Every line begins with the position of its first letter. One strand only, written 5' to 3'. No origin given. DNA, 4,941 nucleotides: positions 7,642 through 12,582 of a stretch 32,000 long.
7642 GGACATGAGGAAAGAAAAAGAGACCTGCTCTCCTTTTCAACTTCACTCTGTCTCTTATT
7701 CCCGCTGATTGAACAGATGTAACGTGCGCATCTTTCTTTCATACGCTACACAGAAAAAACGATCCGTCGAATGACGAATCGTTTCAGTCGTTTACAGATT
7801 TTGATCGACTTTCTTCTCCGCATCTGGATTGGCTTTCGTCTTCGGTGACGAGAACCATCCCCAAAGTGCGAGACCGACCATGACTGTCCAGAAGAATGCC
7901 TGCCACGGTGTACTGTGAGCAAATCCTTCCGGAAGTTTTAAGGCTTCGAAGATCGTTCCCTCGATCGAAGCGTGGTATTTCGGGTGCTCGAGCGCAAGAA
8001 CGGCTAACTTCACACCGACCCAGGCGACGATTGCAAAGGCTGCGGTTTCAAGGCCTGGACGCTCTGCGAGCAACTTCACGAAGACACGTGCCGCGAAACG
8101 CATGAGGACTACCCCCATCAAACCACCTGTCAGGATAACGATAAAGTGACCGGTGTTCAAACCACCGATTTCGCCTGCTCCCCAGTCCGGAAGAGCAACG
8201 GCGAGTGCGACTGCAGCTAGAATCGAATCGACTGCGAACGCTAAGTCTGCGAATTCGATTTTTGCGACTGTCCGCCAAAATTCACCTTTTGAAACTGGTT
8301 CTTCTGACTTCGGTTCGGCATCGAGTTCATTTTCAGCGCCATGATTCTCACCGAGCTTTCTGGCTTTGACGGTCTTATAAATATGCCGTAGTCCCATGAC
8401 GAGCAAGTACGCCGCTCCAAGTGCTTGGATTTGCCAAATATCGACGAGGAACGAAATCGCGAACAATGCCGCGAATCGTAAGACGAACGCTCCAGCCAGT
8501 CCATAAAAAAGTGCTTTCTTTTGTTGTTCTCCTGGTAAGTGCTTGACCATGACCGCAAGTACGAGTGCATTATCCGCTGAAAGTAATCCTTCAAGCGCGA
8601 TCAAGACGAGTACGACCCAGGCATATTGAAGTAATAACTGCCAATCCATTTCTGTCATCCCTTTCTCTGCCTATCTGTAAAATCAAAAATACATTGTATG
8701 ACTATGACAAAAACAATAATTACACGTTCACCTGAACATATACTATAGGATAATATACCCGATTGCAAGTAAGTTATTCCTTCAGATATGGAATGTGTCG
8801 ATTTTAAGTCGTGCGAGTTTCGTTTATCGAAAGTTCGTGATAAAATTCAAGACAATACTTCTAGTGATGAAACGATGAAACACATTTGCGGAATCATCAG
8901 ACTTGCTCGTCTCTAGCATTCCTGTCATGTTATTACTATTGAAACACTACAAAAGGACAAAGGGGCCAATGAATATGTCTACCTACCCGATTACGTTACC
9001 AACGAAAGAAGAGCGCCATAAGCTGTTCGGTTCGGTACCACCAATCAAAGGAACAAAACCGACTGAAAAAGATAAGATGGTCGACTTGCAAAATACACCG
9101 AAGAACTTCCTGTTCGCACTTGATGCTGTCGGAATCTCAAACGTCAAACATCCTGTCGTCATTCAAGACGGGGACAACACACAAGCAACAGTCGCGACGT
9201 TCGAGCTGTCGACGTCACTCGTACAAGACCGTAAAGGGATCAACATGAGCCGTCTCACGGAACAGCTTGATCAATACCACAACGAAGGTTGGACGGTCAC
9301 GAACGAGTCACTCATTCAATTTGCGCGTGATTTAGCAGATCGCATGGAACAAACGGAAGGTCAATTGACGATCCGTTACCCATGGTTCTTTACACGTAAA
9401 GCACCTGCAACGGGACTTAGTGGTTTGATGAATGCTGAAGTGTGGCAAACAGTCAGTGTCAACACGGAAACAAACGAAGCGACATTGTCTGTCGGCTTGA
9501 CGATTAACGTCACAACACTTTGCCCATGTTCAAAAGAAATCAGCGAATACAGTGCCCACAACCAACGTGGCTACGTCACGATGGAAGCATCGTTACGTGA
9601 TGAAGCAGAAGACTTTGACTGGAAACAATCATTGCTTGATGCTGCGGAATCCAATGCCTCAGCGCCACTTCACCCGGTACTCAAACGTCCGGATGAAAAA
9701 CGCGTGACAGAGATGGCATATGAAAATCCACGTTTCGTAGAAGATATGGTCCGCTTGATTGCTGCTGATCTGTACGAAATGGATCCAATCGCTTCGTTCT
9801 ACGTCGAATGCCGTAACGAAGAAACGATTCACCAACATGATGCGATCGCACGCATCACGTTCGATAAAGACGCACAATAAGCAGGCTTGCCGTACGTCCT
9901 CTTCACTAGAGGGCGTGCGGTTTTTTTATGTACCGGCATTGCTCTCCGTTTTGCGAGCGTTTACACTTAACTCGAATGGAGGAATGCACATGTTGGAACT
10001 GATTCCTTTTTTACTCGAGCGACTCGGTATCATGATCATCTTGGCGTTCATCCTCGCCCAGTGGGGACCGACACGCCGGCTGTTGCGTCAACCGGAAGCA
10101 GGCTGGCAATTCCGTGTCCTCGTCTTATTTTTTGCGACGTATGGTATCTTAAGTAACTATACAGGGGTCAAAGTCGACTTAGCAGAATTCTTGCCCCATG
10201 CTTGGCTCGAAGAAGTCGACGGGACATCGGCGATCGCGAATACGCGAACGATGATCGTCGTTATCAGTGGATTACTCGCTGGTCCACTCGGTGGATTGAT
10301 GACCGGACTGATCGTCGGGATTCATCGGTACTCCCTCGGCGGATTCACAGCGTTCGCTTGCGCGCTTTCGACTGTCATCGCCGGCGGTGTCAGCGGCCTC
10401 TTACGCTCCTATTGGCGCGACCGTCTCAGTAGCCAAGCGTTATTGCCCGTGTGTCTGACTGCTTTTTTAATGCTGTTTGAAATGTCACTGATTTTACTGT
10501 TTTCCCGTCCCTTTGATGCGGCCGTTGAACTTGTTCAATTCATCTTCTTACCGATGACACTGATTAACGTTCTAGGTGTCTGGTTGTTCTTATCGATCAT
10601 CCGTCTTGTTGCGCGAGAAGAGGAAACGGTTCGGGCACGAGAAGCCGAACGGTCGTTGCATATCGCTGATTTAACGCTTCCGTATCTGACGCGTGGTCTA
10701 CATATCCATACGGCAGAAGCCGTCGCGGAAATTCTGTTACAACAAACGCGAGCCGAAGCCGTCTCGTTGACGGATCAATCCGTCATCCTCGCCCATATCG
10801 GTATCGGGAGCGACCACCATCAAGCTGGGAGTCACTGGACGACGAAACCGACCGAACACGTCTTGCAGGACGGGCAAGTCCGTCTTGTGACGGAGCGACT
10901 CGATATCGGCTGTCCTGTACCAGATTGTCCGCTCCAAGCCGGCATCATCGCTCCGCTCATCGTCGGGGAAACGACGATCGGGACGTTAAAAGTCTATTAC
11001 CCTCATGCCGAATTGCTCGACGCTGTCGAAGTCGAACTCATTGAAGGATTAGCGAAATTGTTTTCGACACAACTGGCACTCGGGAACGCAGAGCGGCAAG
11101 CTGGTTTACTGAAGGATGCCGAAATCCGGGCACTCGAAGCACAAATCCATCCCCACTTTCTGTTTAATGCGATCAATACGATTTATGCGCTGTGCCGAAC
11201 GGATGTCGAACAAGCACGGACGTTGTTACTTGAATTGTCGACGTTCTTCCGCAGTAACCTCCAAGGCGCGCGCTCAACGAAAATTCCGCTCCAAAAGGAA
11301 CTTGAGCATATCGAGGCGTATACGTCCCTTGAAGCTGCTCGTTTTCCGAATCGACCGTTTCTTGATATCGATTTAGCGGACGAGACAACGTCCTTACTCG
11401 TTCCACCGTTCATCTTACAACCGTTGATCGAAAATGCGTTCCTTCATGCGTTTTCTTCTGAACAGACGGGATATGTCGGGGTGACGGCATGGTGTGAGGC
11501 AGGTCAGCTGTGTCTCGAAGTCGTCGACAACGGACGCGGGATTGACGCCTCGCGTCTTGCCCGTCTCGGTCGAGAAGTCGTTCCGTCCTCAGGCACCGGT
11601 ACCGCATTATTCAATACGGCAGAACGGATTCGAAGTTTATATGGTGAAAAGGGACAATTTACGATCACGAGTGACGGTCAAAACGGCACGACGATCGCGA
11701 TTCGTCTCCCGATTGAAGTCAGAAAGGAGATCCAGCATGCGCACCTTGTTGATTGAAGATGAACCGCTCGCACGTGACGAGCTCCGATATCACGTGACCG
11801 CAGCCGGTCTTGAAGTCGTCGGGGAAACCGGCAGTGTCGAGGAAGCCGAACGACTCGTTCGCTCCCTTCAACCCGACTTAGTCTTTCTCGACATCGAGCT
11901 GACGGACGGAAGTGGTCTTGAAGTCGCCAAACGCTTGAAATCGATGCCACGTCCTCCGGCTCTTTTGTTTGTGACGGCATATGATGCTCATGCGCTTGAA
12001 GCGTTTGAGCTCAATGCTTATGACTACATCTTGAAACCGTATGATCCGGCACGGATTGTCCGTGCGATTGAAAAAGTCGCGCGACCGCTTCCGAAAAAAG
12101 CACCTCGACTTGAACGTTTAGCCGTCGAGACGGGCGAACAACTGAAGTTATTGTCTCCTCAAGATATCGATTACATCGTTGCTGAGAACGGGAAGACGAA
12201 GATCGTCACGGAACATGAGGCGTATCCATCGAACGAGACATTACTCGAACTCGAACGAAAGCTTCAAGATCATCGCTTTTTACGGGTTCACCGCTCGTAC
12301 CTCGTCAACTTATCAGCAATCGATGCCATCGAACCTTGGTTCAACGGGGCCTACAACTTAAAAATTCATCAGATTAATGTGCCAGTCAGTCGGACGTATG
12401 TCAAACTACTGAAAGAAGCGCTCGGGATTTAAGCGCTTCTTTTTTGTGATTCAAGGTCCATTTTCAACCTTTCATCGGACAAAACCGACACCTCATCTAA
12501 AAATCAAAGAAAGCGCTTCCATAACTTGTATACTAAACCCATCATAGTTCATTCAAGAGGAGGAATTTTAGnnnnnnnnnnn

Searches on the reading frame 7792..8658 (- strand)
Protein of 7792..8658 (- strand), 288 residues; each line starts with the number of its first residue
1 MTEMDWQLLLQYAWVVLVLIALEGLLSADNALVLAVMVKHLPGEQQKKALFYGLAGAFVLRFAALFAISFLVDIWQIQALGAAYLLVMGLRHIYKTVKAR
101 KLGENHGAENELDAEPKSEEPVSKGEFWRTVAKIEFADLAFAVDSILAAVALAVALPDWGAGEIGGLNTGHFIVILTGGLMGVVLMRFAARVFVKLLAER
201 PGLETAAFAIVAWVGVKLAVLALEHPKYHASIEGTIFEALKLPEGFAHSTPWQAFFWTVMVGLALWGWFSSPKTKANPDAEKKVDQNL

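Call 76: search_protein_families(library=pfam, proteins=[window:7792-8658:-], max_evalue=0.00001)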
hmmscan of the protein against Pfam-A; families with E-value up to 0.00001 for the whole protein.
window:7792-8658:- (288 aa): 1 family
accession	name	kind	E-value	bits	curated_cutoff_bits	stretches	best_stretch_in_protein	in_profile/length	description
PF03741.22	TerC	-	1.9e-47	161.7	27.8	1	19-220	3-176/178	Integral membrane protein TerC family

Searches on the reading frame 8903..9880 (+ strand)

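Call 76: search_protein_families(library=pfam, proteins=[window:8903-9880:+], max_evalue=0.00001)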
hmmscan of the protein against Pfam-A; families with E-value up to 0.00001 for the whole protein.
window:8903-9880:+ (325 aa): 1 family
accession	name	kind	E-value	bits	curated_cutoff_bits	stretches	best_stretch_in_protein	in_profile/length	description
PF02649.19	GCHY-1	-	2.8e-78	263.5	25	1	59-316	1-260/260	Type I GTP cyclohydrolase folE2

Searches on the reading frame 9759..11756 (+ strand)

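Call 76: search_protein_families(library=pfam, proteins=[window:9759-11756:+], max_evalue=0.00001)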
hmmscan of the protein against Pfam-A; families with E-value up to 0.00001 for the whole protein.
window:9759-11756:+ (665 aa): 3 families
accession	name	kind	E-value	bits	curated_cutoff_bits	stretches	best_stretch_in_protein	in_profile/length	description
PF07694.17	5TM-5TMR_LYT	-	7.9e-46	156.2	24.6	1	120-282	20-167/169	5TMR of 5TMR-LYT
PF06580.19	His_kinase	-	7e-25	87.5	25.2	1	454-532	1-80/81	Histidine kinase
PF02518.31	HATPase_c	-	3e-11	44.2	26.4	1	552-653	9-110/111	Histidine kinase-, DNA gyrase B-, and HSP90-like ATPase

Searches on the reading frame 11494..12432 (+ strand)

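Call 81: search_protein_families(library=pfam, proteins=[window:11494-12432:+], max_evalue=0.00001)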
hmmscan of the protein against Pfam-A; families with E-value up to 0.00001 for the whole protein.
window:11494-12432:+ (312 aa): 2 families
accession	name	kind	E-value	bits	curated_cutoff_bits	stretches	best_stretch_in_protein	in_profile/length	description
PF04397.21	LytTR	-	7.6e-28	97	22.6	1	216-310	2-97/98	LytTr DNA-binding domain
PF00072.30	Response_reg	-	3.2e-21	76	30.2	1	85-193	2-111/111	Response regulator receiver domain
